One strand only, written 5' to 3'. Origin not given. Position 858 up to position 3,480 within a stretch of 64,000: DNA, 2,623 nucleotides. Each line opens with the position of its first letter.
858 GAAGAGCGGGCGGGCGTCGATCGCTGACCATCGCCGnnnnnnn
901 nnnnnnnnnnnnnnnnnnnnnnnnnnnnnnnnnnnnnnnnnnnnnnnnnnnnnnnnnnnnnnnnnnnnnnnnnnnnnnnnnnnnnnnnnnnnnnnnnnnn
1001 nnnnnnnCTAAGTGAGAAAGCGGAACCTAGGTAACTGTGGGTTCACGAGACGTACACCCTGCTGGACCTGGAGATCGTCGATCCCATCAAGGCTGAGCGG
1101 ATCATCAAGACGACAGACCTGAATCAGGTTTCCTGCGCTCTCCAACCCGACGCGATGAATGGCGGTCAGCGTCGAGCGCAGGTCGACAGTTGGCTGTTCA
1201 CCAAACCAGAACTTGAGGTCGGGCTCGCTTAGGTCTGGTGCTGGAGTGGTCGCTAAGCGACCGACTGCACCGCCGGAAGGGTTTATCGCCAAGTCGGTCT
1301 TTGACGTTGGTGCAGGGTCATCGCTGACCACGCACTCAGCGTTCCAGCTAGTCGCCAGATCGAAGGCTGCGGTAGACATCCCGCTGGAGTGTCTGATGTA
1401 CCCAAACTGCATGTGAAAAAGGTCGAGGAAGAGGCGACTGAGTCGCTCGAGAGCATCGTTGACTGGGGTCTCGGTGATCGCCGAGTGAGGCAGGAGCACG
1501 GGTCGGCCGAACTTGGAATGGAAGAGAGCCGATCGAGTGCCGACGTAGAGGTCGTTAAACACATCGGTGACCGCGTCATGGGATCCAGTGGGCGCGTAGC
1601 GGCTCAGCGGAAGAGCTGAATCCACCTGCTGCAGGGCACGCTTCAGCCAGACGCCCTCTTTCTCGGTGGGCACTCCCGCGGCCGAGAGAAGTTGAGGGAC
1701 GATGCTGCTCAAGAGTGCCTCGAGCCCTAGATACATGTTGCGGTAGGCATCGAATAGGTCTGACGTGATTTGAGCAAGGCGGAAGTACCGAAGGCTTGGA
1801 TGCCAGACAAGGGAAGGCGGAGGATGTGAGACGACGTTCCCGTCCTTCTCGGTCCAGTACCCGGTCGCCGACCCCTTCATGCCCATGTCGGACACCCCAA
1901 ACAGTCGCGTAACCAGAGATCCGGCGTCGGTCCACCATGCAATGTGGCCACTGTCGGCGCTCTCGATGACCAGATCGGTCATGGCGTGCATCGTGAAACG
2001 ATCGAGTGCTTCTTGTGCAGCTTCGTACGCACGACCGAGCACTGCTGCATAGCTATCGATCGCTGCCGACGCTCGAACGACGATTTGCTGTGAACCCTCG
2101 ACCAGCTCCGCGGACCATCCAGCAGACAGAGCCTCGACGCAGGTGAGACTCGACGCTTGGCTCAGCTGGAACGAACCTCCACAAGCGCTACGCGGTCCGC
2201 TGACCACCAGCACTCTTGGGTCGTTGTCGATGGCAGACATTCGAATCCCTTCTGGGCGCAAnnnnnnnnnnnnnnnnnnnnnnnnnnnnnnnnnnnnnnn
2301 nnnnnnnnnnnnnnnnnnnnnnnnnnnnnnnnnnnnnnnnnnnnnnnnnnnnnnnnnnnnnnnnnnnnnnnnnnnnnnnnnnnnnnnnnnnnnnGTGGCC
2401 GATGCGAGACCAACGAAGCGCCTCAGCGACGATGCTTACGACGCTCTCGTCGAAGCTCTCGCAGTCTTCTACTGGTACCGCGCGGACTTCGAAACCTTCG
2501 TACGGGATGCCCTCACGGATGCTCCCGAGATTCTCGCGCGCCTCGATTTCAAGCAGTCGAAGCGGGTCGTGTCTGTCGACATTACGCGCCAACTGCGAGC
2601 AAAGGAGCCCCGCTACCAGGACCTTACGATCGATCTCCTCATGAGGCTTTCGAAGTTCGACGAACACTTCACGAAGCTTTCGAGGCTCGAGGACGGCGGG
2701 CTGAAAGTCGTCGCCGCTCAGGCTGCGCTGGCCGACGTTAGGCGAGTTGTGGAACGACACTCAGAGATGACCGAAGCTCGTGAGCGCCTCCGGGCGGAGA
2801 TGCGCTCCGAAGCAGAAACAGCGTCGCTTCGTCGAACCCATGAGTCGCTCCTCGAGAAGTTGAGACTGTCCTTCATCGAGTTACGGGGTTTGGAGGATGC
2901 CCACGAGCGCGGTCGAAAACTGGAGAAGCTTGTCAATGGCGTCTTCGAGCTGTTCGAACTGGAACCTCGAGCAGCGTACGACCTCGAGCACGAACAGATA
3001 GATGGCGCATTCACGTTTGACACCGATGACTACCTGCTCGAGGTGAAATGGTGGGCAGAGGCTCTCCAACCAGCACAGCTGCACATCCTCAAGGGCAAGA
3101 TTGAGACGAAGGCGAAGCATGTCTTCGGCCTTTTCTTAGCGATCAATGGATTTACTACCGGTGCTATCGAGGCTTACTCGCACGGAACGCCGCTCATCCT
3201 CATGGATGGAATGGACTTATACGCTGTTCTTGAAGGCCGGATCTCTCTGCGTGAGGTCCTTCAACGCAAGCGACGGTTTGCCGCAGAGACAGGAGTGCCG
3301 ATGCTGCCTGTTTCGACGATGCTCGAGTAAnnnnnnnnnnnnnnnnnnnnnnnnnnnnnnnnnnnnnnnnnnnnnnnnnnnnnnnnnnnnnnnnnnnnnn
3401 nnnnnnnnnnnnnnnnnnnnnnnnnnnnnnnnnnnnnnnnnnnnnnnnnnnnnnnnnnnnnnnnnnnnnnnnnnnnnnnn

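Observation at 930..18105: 17.1-kb Cas1 + PolB self-synthesizing transposon (casposon) with 32-bp TIRs and a 14-bp target-site duplication in a high-GC actinobacterial chromosome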

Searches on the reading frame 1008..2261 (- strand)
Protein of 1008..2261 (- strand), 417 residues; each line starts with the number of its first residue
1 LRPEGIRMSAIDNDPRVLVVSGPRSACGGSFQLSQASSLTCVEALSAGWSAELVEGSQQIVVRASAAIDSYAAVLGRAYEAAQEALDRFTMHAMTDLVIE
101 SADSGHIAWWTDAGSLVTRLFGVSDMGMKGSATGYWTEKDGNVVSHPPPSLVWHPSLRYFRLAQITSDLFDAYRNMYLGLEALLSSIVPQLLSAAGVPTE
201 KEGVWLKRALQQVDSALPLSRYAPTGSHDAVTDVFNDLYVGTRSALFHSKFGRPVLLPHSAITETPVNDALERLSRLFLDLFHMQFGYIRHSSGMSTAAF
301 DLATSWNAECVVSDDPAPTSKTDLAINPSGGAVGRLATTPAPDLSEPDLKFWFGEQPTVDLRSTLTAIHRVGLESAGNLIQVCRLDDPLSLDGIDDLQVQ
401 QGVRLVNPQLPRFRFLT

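Call 6: search_protein_families(library=pfam, proteins=[window:1008-2261:-], max_evalue=0.01)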
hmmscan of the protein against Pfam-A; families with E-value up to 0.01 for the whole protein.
window:1008-2261:- (417 aa): 0 families

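Call 11: search_protein_families(library=padloc, proteins=[window:1008-2261:-], max_evalue=0.001)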
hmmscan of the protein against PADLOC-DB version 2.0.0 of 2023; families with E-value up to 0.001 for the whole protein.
window:1008-2261:- (417 aa): 0 families

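Call 18: search_protein_families(library=pfam, proteins=[window:1008-2261:-], max_evalue=10)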
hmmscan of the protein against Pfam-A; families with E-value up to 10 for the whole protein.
window:1008-2261:- (417 aa): 3 families
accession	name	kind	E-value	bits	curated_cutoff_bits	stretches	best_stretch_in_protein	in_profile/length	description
PF17419.7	MauJ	-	0.049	14.9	28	1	157-258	2-91/116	Methylamine utilization protein MauJ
PF15670.10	Spem1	-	0.065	13.1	27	1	130-159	208-237/253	Spermatid maturation protein 1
PF16151.10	DUF4859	-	0.14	12.5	22.6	1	118-146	51-74/120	Domain of unknown function (DUF4859)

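Call 72: search_protein_families(library=ncbifam, proteins=[window:1008-2240:-], max_evalue=0.01)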
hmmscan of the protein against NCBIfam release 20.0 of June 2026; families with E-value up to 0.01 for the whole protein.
window:1008-2240:- (410 aa): 0 families

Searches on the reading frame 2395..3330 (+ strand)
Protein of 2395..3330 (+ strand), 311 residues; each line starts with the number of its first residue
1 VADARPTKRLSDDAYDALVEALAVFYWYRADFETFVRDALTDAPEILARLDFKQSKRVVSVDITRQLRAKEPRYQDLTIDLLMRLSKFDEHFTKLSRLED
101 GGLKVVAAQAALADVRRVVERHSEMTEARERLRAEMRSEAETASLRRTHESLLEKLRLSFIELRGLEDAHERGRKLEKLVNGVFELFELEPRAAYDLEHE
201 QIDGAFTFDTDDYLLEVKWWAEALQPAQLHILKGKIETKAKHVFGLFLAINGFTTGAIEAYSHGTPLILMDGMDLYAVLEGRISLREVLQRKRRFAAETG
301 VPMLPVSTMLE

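Call 6: search_protein_families(library=pfam, proteins=[window:2395-3330:+], max_evalue=0.01)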
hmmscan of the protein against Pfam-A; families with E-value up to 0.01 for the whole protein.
window:2395-3330:+ (311 aa): 2 families
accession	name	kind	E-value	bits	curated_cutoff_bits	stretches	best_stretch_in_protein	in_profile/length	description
PF04471.18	Mrr_cat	-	5.2e-07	30.2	21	1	173-277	6-113/115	Restriction endonuclease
PF05266.19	DUF724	-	0.0053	17.1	38.4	1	84-162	66-141/188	Protein of unknown function (DUF724)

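Call 11: search_protein_families(library=padloc, proteins=[window:2395-3330:+], max_evalue=0.001)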
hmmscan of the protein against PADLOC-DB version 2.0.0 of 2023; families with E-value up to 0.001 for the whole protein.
window:2395-3330:+ (311 aa): 0 families

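Call 72: search_protein_families(library=ncbifam, proteins=[window:2395-3330:+], max_evalue=0.01)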
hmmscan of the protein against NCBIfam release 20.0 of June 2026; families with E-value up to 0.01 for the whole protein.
window:2395-3330:+ (311 aa): 0 families
